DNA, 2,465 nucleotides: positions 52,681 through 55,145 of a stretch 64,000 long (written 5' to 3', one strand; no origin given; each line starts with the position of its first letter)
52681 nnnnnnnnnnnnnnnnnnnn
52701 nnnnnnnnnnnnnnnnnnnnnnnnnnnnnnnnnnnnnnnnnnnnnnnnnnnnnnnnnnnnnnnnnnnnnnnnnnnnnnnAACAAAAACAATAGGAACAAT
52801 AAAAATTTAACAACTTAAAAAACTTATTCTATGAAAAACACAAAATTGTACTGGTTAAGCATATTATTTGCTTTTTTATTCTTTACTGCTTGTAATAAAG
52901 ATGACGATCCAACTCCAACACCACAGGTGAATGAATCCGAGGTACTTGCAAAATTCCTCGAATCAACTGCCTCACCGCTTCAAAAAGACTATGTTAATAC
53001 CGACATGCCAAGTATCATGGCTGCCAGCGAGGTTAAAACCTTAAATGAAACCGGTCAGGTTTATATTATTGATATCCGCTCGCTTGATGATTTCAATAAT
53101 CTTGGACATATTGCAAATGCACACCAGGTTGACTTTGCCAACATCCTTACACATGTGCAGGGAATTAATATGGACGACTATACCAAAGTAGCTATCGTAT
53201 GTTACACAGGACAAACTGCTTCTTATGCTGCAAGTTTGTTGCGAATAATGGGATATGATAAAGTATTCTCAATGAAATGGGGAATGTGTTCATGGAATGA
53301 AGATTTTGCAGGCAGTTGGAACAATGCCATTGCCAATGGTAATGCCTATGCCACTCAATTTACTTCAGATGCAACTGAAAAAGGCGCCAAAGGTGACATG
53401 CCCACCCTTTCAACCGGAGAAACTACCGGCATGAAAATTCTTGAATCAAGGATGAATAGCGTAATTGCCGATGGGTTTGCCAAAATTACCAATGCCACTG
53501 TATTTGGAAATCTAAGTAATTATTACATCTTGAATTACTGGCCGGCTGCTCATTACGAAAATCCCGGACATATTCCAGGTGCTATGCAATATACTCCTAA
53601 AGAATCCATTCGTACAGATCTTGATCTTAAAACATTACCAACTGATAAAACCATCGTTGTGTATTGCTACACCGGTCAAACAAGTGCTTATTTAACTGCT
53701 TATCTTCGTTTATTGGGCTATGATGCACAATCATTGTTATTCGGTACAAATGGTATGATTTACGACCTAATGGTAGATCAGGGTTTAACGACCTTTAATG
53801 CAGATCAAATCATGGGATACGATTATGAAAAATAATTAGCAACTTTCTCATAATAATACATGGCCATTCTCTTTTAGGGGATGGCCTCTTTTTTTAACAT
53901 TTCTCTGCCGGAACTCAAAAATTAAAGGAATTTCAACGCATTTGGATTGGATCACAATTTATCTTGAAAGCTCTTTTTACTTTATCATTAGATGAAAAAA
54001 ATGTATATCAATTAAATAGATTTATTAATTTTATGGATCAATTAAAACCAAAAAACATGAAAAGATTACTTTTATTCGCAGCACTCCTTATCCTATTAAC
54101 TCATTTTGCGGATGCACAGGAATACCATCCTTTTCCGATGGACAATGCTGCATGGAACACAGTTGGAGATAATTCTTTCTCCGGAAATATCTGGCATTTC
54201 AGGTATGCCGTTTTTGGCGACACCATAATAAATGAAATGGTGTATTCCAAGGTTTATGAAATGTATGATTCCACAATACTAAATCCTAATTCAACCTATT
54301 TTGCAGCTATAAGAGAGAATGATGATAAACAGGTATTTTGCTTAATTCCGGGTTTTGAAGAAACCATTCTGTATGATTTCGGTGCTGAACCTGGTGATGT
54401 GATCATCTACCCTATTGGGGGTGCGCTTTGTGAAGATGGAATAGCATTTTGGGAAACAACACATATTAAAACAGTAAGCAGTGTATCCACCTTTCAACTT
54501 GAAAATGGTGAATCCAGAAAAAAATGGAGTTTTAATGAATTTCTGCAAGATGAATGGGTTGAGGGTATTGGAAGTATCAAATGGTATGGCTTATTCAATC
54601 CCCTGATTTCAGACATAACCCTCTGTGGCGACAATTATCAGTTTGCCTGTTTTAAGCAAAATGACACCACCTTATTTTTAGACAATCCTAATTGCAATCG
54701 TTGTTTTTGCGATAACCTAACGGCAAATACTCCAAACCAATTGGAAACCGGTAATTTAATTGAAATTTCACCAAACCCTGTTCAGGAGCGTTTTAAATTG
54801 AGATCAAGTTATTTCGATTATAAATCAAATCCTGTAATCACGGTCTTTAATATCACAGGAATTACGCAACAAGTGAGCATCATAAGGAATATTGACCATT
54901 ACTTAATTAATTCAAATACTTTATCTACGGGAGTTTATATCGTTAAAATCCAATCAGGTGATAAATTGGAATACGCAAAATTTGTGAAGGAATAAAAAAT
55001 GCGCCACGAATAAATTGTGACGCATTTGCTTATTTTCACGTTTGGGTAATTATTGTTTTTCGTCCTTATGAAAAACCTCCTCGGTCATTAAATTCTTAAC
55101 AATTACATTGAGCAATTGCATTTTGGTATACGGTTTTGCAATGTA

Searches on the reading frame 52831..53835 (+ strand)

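Call 27: search_protein_families(library=pfam, proteins=[window:52831-53835:+], max_evalue=0.001)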
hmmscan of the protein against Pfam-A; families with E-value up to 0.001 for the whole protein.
window:52831-53835:+ (334 aa): 1 family
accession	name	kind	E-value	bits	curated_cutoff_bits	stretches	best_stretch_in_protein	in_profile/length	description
PF00581.25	Rhodanese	-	2.9e-26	92.3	22.2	2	65-157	2-101/102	Rhodanese-like domain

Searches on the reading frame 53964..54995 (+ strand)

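Call 27: search_protein_families(library=pfam, proteins=[window:53964-54995:+], max_evalue=0.001)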
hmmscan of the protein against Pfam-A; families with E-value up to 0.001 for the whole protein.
window:53964-54995:+ (343 aa): 1 family
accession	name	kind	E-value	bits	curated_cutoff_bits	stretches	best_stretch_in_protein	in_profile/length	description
PF18962.6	Por_Secre_tail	-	6.1e-08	33.3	27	1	268-340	1-73/75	Secretion system C-terminal sorting domain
